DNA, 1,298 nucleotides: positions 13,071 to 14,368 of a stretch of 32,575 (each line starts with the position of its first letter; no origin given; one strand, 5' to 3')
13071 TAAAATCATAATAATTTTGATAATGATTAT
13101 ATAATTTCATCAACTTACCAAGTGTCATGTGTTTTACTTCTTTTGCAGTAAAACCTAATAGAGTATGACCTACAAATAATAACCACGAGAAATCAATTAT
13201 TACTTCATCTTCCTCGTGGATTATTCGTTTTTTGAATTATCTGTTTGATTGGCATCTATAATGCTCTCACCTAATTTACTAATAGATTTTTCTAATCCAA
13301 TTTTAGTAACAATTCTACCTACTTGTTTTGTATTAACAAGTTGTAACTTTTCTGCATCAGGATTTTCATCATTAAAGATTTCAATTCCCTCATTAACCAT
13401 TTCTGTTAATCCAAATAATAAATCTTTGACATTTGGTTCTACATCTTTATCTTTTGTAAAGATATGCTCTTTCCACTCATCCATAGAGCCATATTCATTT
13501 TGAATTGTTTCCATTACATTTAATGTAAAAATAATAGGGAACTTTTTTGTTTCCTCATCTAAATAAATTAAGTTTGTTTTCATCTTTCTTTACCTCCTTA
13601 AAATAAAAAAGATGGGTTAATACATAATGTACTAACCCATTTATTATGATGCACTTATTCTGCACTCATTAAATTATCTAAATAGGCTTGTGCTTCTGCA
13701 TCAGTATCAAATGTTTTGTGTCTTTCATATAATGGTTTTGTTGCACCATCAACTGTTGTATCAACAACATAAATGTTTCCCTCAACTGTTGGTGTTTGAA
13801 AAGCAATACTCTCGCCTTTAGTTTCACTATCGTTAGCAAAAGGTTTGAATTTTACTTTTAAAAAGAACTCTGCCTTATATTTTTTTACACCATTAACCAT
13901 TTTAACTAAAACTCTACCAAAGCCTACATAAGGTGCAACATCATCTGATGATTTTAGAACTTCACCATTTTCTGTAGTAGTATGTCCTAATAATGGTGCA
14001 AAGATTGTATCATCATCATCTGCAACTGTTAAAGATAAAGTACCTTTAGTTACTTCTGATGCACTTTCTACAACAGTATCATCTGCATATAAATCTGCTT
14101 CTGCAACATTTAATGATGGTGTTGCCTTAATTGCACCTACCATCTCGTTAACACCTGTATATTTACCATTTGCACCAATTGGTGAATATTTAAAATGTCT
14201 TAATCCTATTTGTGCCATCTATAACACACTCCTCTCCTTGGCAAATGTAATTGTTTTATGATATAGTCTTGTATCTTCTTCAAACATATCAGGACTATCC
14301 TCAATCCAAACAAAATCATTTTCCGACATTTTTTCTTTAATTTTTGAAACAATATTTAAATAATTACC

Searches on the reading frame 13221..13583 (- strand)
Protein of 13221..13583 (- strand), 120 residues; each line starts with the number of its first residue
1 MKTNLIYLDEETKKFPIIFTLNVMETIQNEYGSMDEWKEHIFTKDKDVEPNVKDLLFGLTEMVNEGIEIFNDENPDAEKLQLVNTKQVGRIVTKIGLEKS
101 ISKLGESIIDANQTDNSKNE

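Call 63: search_protein_families(library=phrogs, proteins=[window:13221-13583:-], max_evalue=0.01)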
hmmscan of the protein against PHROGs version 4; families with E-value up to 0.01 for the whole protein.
window:13221-13583:- (120 aa): 1 family
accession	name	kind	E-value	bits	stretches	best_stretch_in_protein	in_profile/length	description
phrog_2115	-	tail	3.2e-07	31.8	1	13-111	15-96/125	tail protein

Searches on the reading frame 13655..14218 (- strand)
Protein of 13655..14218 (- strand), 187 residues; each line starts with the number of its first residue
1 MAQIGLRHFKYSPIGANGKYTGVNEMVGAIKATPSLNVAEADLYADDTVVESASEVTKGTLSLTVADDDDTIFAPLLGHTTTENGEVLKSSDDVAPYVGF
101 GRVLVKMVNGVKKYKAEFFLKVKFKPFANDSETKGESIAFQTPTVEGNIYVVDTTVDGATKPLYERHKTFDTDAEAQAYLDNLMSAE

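Call 63: search_protein_families(library=phrogs, proteins=[window:13655-14218:-], max_evalue=0.01)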
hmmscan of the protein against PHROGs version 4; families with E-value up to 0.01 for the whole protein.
window:13655-14218:- (187 aa): 1 family
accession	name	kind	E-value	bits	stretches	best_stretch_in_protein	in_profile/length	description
phrog_88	-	tail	1.2e-26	94.8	1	1-168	22-190/291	major tail protein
